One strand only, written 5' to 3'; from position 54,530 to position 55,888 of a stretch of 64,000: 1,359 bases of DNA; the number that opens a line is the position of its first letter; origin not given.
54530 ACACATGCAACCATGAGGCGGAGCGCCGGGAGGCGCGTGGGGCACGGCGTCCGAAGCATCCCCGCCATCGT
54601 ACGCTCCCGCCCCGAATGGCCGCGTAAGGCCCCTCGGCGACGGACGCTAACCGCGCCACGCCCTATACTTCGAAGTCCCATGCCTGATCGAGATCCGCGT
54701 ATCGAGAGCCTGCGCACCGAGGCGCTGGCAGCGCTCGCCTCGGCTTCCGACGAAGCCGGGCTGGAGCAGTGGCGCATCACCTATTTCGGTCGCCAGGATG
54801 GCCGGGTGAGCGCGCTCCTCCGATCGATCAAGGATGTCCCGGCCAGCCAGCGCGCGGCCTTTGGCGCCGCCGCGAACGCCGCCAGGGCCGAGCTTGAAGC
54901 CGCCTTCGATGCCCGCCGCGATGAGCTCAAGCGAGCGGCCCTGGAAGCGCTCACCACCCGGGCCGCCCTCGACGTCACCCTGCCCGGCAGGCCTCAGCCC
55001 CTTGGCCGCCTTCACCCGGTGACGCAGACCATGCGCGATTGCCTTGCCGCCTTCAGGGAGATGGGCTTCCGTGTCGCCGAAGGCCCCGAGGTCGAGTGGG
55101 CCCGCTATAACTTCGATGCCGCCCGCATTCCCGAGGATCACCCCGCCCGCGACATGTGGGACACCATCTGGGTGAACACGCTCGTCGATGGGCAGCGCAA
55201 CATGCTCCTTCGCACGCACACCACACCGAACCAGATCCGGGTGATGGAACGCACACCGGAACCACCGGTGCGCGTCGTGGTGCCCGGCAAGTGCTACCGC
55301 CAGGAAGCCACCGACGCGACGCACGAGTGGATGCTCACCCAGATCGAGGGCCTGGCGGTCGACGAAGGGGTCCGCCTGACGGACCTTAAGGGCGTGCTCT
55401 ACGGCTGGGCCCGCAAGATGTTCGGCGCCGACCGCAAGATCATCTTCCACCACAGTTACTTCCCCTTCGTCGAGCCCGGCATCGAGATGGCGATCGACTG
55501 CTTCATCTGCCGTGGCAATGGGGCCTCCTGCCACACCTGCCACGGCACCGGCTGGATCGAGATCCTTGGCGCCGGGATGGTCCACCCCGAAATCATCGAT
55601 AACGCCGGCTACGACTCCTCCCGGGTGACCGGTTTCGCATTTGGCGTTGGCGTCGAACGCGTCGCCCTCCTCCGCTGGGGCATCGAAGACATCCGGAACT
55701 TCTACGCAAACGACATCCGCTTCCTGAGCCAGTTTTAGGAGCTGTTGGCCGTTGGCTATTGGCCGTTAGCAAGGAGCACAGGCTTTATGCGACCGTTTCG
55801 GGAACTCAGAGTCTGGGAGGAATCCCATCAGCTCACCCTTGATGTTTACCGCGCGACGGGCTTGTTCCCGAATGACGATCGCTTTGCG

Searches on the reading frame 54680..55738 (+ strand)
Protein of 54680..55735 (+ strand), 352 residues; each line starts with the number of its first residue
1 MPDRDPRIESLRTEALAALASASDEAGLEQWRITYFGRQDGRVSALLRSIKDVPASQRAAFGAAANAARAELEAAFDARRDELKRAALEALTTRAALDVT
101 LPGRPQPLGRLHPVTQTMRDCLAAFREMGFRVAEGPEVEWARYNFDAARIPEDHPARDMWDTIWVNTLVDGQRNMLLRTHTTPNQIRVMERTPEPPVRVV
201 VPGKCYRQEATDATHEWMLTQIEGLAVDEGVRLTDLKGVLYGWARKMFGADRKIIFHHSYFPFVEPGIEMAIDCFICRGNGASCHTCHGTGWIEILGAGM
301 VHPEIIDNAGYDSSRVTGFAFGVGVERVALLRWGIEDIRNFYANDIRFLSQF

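Call 13: search_protein_families(library=pfam, proteins=[window:54740-55738:+], max_evalue=0.01)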
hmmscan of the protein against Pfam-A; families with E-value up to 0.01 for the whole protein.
window:54740-55738:+ (332 aa): 2 families
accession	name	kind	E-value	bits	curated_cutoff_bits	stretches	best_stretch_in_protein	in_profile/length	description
PF01409.25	tRNA-synt_2d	-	9e-90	300.9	19.8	1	77-332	2-246/246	tRNA synthetases class II core domain (F)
PF02912.23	Phe_tRNA-synt_N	-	2.3e-18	66.4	22.3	1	4-70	2-67/69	Aminoacyl tRNA synthetase class II, N-terminal domain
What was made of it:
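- Checked: pheS (PF01409/PF02912, call 13) ends with TAG at 55736-55738. pheT starts with ATG at 56227.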

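Call 25: find_related_loci(query=window:54680-55735:+, collection=genome_contigs, flank=10000)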
Query window:54680-55735:+ (352 aa) in genome_contigs; peptide patterns used: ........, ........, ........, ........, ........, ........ (x = any residue, [..] = any of these).
600 stretches matched a pattern (row limit reached: there are more); 192 encode a relative of the query (tblastn E <= 1e-3); the best 80 are kept; 80 distinct loci.
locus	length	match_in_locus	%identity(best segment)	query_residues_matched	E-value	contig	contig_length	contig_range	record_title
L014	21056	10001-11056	96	1-352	0e+0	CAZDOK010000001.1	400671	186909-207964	MAG TPA_asm: uncultured Anaerolineaceae bacterium isolate SRP193661_co1_145 genome assembly, contig: NODE_5_length_40067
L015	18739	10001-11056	91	1-352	0e+0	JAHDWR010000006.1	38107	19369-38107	MAG: Dehalococcoidia bacterium isolate CHL9 NODE_1874_length_38107_cov_7.368364, whole genome shotgun sequence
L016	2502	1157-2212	85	1-352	0e+0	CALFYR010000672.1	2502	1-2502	MAG TPA_asm: uncultured Dehalococcoidia bacterium isolate SRR6227243_bin.86_CONCOCT_v1.1_MAG genome assembly, contig: ER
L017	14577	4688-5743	91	1-352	0e+0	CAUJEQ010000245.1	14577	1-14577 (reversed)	MAG: Chloroflexota bacterium isolate KLAP124 genome assembly, contig: KLAP124_359171, whole genome shotgun sequence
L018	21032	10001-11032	81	9-352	0e+0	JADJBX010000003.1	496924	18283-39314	MAG: Candidatus Amarobacillus elongatus isolate Aved_BAT3C.689 tig00007498-10-4964410, whole genome shotgun sequence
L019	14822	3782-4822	81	6-352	0e+0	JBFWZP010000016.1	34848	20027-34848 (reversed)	MAG: Dehalococcoidia bacterium isolate CA_2019_TPBS_190 NODE_6574_length_34848_cov_35.441116_TPBS, whole genome shotgun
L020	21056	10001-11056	91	1-352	0e+0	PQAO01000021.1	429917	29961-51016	MAG: Dehalococcoidia bacterium isolate FeB_14 contig_285, whole genome shotgun sequence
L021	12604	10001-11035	84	8-352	0e+0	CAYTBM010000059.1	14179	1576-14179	MAG TPA_asm: uncultured Anaerolineaceae bacterium isolate binchicken_co197_498 genome assembly, contig: NODE_7298_length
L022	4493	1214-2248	84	8-352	0e+0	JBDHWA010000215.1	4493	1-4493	MAG: Dehalococcoidia bacterium isolate AS-MESO-OLR.347 NODE_75965_length_4493_cov_18.652853, whole genome shotgun sequen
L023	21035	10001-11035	82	8-352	0e+0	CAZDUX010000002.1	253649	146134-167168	MAG TPA_asm: uncultured Anaerolineaceae bacterium isolate SRP263991_co5_292 genome assembly, contig: NODE_52_length_2536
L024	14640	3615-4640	78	11-352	0e+0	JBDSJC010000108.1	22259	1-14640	MAG: Tepidiformaceae bacterium isolate cluster1_bin.313 k127_8035870, whole genome shotgun sequence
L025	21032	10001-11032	78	8-352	0e+0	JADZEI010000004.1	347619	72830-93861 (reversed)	MAG: Dehalococcoidia bacterium isolate SJ813 c_000000085061, whole genome shotgun sequence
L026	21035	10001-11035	77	8-352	0e+0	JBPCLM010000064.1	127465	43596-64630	MAG: Tepidiformaceae bacterium isolate TH_ant_mag_78 S1Ck127_6574344_flag_1_multi_8.0000_len_127465, whole genome shotgu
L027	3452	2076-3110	79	8-352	0e+0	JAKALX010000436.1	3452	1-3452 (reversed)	MAG: Chloroflexi bacterium isolate WY5.bin143 NODE_62348_length_3452_cov_1.868872, whole genome shotgun sequence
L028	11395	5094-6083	77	23-352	0e+0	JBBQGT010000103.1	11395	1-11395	MAG: Tepidiformales bacterium isolate Co_metawrap_944 Cmw_944_k141_5885568_length_11395_cov_9.9968, whole genome shotgun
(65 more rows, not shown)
